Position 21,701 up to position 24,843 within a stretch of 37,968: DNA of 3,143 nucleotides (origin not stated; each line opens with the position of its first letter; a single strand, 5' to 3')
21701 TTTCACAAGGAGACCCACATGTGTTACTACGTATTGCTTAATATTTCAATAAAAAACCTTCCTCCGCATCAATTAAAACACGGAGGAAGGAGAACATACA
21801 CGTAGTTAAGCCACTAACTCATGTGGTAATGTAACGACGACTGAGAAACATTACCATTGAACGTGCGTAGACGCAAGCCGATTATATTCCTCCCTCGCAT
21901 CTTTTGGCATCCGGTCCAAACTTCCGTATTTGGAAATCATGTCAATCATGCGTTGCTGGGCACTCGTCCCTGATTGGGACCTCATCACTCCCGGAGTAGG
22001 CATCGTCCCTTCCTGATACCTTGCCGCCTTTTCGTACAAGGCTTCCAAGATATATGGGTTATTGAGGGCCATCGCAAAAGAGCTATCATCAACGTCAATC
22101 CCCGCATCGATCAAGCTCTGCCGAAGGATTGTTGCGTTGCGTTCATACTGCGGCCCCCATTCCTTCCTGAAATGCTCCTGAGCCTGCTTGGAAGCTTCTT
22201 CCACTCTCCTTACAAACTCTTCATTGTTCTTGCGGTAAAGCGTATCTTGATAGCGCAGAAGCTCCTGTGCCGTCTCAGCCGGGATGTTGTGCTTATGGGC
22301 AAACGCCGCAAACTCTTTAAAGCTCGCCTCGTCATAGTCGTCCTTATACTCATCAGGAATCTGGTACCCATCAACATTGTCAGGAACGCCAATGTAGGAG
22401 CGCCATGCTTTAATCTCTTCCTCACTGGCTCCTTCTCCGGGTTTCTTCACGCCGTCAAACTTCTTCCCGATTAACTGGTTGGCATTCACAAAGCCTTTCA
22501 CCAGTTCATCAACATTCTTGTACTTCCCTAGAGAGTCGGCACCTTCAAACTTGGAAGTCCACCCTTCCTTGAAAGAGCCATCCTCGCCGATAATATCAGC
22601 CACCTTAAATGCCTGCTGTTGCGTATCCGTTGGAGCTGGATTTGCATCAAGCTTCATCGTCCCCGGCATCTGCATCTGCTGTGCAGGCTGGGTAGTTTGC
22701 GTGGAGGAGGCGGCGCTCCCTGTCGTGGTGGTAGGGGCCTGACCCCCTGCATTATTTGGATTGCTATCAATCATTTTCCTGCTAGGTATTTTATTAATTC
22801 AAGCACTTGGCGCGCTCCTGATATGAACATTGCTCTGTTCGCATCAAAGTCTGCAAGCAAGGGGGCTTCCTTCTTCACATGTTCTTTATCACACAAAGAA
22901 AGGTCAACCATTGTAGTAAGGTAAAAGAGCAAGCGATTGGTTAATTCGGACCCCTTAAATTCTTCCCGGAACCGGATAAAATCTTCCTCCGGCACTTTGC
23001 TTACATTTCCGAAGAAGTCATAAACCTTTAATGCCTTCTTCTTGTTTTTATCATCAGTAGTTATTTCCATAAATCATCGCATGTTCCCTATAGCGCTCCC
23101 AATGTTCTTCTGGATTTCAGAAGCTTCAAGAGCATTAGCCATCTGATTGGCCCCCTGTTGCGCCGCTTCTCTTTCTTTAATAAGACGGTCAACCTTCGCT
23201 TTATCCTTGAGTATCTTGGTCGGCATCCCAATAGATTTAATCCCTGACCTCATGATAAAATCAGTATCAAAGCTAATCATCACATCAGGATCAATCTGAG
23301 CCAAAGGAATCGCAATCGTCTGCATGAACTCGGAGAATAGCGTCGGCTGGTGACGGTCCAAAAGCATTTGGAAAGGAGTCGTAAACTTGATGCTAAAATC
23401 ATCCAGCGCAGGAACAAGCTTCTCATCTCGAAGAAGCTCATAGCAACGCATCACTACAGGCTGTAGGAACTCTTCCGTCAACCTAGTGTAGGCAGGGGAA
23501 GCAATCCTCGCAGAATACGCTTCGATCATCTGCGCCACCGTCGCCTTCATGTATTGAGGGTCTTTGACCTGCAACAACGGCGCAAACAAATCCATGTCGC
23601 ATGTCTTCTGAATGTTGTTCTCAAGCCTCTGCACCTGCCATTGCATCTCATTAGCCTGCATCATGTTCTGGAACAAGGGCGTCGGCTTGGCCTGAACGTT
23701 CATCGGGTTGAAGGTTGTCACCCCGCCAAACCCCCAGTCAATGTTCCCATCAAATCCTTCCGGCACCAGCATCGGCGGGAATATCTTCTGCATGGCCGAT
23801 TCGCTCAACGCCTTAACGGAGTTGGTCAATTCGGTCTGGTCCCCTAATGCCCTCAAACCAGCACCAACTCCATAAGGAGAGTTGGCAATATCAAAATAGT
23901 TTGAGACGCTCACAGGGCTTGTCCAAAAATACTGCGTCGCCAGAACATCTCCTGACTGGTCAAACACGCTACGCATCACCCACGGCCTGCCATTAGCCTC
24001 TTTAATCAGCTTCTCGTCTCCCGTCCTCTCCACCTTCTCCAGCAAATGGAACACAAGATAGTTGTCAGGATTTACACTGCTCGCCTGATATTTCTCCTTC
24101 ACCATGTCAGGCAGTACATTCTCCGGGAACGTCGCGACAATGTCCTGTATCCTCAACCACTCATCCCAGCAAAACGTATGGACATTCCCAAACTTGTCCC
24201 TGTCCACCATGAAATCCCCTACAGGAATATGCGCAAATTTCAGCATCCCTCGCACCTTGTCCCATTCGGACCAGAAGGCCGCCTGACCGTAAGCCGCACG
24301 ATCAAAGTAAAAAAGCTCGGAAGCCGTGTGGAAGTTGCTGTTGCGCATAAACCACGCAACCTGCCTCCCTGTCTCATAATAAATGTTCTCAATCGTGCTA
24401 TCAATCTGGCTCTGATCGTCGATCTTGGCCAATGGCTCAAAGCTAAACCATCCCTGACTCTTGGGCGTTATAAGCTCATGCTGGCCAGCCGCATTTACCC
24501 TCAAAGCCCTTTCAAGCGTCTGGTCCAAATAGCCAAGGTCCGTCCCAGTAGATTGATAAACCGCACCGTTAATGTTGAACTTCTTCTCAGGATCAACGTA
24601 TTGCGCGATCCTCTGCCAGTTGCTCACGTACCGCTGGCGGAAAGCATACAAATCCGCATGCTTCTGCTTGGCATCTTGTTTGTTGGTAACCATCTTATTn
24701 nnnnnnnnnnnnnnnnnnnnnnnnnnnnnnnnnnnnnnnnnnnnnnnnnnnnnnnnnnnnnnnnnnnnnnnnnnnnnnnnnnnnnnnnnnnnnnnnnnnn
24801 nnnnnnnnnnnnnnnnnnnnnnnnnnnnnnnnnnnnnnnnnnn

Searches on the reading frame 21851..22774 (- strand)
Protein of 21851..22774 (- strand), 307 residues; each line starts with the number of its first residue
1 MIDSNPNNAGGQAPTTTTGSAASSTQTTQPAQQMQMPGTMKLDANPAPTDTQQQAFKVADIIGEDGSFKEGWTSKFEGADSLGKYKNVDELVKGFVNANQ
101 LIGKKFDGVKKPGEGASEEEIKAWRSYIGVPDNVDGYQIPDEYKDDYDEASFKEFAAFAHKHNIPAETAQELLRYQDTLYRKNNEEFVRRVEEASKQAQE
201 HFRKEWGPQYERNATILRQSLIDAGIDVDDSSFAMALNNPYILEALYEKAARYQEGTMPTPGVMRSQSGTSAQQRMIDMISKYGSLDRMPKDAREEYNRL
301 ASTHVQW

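Call 20: search_protein_families(library=phrogs, proteins=[window:21851-22774:-], max_evalue=0.001)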
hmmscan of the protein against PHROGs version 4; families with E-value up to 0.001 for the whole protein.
window:21851-22774:- (307 aa): 1 family
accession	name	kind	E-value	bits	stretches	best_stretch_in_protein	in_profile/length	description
phrog_3742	-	unknown function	3.9e-26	93.6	1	24-280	5-256/287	-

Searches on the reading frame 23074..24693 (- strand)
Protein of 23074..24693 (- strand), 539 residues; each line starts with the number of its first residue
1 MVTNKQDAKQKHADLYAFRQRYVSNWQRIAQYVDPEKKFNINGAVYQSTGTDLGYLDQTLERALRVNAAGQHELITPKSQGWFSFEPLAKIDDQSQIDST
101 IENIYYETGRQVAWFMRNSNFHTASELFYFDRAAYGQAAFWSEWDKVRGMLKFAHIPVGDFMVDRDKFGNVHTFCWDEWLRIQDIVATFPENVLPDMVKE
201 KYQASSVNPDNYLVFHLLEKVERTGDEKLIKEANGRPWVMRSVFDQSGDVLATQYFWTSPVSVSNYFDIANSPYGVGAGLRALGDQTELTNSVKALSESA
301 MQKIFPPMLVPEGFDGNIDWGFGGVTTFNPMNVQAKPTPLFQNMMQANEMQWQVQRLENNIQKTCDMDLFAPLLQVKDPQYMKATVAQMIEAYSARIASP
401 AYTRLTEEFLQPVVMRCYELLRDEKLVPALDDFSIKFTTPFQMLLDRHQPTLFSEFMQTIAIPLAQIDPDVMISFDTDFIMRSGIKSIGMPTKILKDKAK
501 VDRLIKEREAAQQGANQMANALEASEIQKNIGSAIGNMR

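Call 20: search_protein_families(library=phrogs, proteins=[window:23074-24693:-], max_evalue=0.001)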
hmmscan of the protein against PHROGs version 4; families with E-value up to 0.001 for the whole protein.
window:23074-24693:- (539 aa): 4 families
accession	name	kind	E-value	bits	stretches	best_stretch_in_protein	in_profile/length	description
phrog_332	-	connector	5.4e-58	197.7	1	5-533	11-543/560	head-tail adaptor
phrog_21643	-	unknown function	6e-19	69.2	1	313-532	29-251/268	-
phrog_21528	-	unknown function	2.2e-14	54.5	1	6-218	4-213/224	-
phrog_449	-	connector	1.1e-13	51.6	1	399-530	380-510/520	head-tail adaptor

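Call 86: search_dna_similar(query=window:23074-24693:-, collection=phages, mode=protein, max_rows=15)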
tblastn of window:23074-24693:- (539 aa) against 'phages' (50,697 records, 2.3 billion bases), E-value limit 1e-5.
Records with a match: 123; places in all: 123; records where one place covers at least 80% of the query: 107.
Best place of each record, by identity: <60% 123.
By first word of the organism name: Vibrio 39; Pelagibacter 22; Xanthomonas 14; Pseudomonas 13; Caudoviricetes 7; Acinetobacter 5; Bordetella 5; Yersinia 3; Klebsiella 3; Stenotrophomonas 2; and 10 more.
By host as written in the record: - 38; Candidatus Pelagibacter ubique HTCC1062 14; Vibrio cholerae 2095 9; Vibrio cholerae 7; Xanthomonas albilineans CFBP2523 6; Pseudomonas aeruginosa PA14 5; Candidatus Pelagibacter sp. HTCC1062 4; Xanthomonas citri 4; and 30 more.
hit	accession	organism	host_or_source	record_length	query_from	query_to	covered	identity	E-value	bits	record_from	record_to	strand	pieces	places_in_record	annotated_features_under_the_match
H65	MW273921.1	Pelagibacter phage HTVC028P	Candidatus Pelagibacter sp. HTCC1062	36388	19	530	95%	24.9%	2e-19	99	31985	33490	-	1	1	head-tail connector protein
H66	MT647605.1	Pelagibacter phage Lederberg EXVC029P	Candidatus Pelagibacter ubique HTCC1062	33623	15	502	91%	25.8%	2e-19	99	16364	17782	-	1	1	putative head-tail connector protein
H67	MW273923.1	Pelagibacter phage HTVC035P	Candidatus Pelagibacter sp. HTCC1062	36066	15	509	92%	25.0%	2e-20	101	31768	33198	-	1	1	head-tail connector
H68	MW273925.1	Pelagibacter phage HTVC203P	Candidatus Pelagibacter sp. FZCC0015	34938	15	502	91%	25.3%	3e-21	104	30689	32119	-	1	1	head-tail connector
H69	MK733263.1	Yersinia phage YeP5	Yersinia enterocolitica JL2002-6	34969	10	504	92%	24.9%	7e-19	97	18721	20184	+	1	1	hypothetical protein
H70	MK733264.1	Yersinia phage YeP6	Yersinia enterocolitica JL2004-21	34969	10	504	92%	24.9%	7e-19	97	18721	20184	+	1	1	hypothetical protein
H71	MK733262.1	Yersinia phage YeP4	Yersinia enterocolitica LN1996-YE105.5R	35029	10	504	92%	24.9%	7e-19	97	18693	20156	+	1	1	head to tail connecting protein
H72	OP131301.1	Pelagibacter phage Skadi-4 EXVC104P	Candidatus Pelagibacter ubique HTCC1062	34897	11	502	91%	24.8%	1e-20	102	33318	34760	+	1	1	similar to head-tail connector/portal protein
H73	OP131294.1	Pelagibacter phage Skadi-6 EXVC106P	Candidatus Pelagibacter ubique HTCC1062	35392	11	502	91%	24.8%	1e-20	102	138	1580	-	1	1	similar to head-tail connector/portal protein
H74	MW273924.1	Pelagibacter phage HTVC100P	Candidatus Pelagibacter sp. HTCC7211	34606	15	496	89%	25.1%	4e-18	94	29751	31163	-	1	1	head-tail connector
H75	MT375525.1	Pelagibacter phage Greip EXVC021P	Candidatus Pelagibacter ubique HTCC1062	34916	15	502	91%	24.7%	7e-19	97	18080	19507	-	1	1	head-tail connector protein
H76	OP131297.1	Pelagibacter phage Skadi-3 EXVC103P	Candidatus Pelagibacter ubique HTCC1062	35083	11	502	91%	24.4%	9e-21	102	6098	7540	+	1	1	head-tail connector/portal protein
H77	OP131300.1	Pelagibacter phage Skadi-7 EXVC107P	Candidatus Pelagibacter ubique HTCC1062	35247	11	502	91%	24.4%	9e-21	102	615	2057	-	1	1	head-tail connector/portal protein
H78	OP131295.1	Pelagibacter phage Skadi-10 EXVC110P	Candidatus Pelagibacter ubique HTCC1062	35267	11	502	91%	24.4%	9e-21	102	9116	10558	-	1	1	head-tail connector/portal protein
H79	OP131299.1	Pelagibacter phage Skadi-2 EXVC102P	Candidatus Pelagibacter ubique HTCC1062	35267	11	502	91%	24.4%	9e-21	102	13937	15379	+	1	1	head-tail connector/portal protein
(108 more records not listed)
